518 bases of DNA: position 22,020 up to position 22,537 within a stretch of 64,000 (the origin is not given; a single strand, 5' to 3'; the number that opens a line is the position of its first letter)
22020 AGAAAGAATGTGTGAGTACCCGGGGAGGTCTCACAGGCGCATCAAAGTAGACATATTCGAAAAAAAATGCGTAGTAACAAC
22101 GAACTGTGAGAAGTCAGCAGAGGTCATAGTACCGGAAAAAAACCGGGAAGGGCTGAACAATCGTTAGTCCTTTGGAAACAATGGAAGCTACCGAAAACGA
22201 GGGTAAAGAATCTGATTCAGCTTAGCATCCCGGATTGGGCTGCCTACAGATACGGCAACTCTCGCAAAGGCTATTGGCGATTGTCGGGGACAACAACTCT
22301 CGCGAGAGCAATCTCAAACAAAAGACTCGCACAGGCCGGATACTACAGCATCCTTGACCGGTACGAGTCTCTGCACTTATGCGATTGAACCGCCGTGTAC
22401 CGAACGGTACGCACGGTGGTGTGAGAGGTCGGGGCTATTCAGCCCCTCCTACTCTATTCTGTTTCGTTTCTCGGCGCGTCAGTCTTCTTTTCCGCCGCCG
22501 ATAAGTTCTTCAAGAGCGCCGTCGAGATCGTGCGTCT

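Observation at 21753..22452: ORF-less class-IIC-type group II intron parked 8 nt behind a rho-independent terminator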

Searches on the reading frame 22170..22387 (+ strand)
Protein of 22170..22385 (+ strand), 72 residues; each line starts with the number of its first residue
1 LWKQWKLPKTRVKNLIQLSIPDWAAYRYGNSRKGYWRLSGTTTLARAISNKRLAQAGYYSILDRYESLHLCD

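Call 7: search_solved_structures(query=window:22176-22387:+, max_evalue=10, show_alignments=3)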
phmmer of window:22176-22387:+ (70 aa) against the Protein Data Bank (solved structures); distinct sequences matched with E-value up to 10: 2.
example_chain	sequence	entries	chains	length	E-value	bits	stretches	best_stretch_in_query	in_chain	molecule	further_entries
7uim_D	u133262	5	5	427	1.8e-05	28.2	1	1-63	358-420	Group II intron reverse transcriptase/maturase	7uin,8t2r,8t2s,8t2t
6ar1_A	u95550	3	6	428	4.1e-05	27.1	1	2-66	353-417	GsI-IIC RT | Trt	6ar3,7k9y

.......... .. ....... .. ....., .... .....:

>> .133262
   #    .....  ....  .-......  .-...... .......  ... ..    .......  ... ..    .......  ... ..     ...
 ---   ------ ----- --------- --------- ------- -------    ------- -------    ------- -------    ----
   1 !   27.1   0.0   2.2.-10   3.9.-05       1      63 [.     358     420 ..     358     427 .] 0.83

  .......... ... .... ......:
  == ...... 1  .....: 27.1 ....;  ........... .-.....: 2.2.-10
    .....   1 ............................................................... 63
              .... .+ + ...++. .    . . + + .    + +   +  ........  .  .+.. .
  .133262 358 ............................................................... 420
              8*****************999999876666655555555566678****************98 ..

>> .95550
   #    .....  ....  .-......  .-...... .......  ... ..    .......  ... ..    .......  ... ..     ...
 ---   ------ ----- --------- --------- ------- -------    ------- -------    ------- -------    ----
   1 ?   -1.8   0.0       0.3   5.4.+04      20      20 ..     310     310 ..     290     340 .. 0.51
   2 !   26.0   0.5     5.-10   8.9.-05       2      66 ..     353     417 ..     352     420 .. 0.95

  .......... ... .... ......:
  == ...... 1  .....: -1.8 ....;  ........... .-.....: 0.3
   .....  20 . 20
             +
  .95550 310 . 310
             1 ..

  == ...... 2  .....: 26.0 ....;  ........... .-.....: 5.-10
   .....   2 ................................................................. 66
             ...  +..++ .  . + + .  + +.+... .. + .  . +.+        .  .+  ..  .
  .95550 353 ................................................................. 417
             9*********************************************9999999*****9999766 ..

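Call 28: search_protein_families(library=pfam, proteins=[window:22170-22385:+], max_evalue=0.01)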
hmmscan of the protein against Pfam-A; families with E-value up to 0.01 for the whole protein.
window:22170-22385:+ (72 aa): 0 families

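Call 33: find_homologous_proteins(query=window:22170-22385:+, max_evalue=0.00001)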
Query window:22170-22385:+ (72 aa): 50 proteins with E <= 0.00001 among 56 candidates.
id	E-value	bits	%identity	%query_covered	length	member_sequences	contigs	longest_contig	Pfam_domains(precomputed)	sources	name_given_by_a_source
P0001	1.5e-40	154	96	100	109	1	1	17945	-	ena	-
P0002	4.7e-38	146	89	100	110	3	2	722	PF08388.17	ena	-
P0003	5.3e-33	130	79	99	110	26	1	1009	PF08388.17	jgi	jgi:hypothetical protein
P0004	9.3e-33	129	79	100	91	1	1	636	-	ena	-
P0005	6.5e-31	123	75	99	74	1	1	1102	-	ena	-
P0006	7.2e-30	120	72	100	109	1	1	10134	-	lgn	-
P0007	1.7e-28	116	69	100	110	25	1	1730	PF08388.17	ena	-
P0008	4.2e-28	114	68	100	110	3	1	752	PF08388.17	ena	-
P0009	5.4e-27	111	72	99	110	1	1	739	PF08388.17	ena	-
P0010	1.0e-26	110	68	99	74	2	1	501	-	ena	-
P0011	4.4e-26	108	66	99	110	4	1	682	PF08388.17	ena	-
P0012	4.9e-26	108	80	83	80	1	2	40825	-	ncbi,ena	-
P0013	3.6e-24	102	65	100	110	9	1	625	PF08388.17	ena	-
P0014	4.0e-24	102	66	99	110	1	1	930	PF08388.17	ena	-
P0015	3.4e-23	99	63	99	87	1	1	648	-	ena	-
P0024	5.7e-19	85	95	56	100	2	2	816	PF08388.17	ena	-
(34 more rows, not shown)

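Call 35: find_encoding_contigs(protein=P0001, flank=6000, max_places=6)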
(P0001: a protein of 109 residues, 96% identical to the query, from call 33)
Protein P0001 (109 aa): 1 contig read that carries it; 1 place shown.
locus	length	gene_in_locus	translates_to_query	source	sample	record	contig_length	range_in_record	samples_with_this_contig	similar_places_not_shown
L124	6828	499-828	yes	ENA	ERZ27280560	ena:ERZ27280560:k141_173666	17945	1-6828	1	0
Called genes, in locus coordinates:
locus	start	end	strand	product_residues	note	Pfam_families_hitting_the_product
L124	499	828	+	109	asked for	-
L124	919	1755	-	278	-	PF10609:ParA, PF01656:CbiA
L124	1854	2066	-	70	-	-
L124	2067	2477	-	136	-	PF12844:HTH_19, PF13560:HTH_31, PF01381:HTH_3, PF07022:Phage_CI_repr (weak), PF13412:HTH_24 (faint), PF13443:HTH_26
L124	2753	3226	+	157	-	PF11188:DUF2975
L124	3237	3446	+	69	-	PF13443:HTH_26, PF01381:HTH_3 (faint)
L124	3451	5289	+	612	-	PF13687:DUF4153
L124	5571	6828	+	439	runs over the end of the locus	PF00696:AA_kinase, PF13840:ACT_7 (weak), PF01842:ACT (weak), PF22468:ACT_9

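Call 42: find_encoding_contigs(protein=P0024, flank=3000, max_places=6)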
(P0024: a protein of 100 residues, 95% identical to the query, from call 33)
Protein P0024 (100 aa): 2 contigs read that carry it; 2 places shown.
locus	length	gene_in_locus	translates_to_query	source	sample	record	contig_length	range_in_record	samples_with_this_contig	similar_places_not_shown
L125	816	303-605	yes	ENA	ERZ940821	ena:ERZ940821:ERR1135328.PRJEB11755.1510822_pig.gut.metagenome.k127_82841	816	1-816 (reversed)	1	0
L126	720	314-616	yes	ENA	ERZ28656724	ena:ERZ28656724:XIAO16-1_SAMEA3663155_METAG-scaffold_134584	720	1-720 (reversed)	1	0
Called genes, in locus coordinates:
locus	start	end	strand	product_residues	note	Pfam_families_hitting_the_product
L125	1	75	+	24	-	?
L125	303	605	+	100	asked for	PF08388:GIIM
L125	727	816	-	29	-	?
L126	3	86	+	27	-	?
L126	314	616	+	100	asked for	PF08388:GIIM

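Call 43: find_encoding_contigs(protein=P0002, flank=3000, max_places=6)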
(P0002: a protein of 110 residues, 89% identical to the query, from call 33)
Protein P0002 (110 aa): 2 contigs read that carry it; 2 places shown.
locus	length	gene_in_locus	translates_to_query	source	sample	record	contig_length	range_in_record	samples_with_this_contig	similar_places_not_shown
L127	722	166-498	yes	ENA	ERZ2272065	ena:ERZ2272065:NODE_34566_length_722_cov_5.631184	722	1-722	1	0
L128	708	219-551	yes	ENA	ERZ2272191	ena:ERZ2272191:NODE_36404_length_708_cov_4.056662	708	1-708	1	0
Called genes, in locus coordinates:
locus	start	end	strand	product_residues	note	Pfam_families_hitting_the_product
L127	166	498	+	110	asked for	PF08388:GIIM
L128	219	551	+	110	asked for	PF08388:GIIM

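Call 54: search_protein_families(library=ncbifam, proteins=[P0001], max_evalue=1)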
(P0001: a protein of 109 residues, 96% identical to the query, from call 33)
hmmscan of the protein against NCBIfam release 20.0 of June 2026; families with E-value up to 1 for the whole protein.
P0001 (109 aa): 0 families
